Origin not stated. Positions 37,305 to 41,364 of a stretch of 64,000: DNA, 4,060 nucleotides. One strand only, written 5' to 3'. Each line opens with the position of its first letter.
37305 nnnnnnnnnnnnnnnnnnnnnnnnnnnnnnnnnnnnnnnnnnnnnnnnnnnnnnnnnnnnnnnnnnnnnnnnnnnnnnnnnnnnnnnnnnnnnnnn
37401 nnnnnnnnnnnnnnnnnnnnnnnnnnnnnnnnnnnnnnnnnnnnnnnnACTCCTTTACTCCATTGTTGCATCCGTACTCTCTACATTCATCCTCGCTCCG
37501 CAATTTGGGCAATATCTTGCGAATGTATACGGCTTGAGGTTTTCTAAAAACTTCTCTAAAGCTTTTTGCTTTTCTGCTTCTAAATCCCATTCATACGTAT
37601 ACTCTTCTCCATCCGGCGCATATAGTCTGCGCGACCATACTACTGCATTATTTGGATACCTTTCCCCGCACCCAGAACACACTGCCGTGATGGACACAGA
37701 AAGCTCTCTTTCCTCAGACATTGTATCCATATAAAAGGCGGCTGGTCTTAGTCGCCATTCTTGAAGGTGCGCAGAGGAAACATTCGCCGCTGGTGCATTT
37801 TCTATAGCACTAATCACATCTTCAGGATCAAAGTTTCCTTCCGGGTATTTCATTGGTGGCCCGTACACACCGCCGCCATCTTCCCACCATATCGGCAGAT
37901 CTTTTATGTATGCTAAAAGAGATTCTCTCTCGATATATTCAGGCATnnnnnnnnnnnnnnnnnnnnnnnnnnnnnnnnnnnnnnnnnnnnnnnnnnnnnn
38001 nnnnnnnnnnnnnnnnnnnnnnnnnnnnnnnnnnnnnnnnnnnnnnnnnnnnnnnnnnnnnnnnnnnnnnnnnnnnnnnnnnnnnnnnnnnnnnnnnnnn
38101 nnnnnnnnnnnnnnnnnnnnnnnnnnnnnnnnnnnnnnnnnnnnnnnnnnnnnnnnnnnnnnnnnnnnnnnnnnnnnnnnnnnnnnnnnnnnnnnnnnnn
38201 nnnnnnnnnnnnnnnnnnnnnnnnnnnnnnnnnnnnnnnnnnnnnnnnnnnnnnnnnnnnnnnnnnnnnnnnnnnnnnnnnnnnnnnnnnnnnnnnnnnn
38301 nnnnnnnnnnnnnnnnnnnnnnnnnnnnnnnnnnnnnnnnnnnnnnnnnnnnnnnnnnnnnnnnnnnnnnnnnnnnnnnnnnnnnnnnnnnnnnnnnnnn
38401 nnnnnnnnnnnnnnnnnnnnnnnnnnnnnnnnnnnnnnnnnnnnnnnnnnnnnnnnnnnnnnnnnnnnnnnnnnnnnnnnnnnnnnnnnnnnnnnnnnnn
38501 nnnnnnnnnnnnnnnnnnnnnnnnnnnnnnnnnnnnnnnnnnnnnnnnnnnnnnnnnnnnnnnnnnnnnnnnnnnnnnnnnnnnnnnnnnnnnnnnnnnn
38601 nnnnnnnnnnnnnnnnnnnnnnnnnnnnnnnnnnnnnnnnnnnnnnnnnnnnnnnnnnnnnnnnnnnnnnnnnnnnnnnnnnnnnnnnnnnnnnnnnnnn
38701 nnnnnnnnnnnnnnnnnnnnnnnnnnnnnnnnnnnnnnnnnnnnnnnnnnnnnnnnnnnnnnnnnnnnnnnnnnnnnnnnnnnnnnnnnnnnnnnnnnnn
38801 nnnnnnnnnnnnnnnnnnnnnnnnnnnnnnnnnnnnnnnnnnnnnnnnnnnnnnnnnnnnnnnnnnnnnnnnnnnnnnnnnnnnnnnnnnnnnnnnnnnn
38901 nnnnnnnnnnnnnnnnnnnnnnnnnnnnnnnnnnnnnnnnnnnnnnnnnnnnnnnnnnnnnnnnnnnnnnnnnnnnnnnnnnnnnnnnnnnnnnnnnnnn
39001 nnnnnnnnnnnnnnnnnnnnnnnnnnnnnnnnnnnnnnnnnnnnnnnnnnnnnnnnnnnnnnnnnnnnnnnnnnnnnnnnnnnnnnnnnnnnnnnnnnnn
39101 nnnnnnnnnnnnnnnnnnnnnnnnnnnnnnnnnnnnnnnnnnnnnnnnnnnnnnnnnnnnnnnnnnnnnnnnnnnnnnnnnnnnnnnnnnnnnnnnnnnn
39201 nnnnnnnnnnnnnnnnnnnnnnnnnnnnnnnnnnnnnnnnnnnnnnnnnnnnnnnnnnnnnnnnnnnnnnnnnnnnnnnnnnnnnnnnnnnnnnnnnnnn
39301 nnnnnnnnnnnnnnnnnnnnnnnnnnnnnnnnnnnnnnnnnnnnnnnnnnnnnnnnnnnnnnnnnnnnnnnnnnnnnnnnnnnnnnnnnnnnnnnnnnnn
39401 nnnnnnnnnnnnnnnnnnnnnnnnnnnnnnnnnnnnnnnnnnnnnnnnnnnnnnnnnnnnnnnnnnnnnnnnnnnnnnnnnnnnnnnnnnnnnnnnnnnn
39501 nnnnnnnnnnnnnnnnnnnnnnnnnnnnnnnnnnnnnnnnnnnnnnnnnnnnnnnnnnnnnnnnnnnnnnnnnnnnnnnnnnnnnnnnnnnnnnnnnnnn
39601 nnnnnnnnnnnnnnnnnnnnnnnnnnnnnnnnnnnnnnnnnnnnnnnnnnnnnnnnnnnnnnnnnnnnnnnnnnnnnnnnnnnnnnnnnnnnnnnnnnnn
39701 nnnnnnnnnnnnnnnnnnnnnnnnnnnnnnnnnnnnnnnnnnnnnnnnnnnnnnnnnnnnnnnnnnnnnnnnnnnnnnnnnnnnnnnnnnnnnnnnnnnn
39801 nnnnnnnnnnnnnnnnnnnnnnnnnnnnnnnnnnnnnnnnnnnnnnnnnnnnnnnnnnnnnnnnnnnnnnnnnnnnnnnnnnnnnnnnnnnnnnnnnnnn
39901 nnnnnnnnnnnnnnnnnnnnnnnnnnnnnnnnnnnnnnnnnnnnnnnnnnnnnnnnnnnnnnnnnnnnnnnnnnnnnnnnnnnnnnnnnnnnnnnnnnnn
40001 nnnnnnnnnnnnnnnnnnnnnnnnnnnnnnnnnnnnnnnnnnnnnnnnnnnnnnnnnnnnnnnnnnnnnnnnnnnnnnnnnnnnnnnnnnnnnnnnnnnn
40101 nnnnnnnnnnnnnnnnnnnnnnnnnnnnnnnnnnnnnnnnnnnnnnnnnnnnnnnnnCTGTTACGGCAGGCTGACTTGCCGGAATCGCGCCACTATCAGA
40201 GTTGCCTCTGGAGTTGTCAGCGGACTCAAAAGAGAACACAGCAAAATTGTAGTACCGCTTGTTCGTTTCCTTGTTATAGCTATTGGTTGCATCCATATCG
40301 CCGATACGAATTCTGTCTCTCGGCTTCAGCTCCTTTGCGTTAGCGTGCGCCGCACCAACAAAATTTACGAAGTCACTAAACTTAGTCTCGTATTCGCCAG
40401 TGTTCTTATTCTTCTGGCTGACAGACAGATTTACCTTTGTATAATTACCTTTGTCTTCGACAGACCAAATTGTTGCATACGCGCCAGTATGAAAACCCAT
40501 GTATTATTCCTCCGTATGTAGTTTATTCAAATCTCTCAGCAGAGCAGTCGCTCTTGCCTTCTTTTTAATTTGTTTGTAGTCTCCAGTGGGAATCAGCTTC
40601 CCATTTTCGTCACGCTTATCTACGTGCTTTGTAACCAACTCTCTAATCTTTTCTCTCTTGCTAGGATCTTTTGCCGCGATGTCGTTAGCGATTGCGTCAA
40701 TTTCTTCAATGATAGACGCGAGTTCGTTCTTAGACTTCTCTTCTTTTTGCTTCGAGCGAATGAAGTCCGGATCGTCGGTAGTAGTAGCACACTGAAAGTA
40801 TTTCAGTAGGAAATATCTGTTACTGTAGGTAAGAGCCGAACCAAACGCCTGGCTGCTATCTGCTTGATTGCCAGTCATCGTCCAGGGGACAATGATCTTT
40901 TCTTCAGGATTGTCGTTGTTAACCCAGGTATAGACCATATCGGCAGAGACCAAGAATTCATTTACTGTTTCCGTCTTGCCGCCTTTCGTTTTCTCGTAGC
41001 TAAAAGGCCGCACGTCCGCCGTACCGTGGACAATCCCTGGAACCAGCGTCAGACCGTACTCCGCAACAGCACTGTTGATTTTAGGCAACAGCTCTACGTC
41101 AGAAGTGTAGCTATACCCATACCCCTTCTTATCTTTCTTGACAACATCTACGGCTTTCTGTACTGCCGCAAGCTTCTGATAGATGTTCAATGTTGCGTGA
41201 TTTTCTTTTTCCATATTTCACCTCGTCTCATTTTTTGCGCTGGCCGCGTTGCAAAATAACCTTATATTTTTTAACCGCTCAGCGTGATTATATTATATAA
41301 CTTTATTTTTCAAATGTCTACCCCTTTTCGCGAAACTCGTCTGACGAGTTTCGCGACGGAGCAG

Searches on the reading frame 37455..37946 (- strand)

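Call 84: search_protein_families(library=pfam, proteins=[window:37455-37946:-], max_evalue=0.01)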
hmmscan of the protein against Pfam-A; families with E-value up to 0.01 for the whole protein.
window:37455-37946:- (163 aa): 2 families
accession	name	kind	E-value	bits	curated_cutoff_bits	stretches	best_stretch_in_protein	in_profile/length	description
PF09297.16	Zn_ribbon_NUD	-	0.00064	19.8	24.8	0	144-156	4-16/32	NADH pyrophosphatase zinc ribbon domain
PF13240.11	Zn_Ribbon_1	-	0.0027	17.9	25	0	143-152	13-22/23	zinc-ribbon domain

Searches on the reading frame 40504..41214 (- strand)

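Call 78: search_protein_families(library=pfam, proteins=[window:40504-41214:-], max_evalue=0.001)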
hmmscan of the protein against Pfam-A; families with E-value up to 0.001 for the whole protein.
window:40504-41214:- (236 aa): 1 family
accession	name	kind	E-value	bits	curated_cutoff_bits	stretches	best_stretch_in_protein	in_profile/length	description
PF04404.17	ERF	-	4.5e-17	62.9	25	1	11-163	1-138/153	ERF superfamily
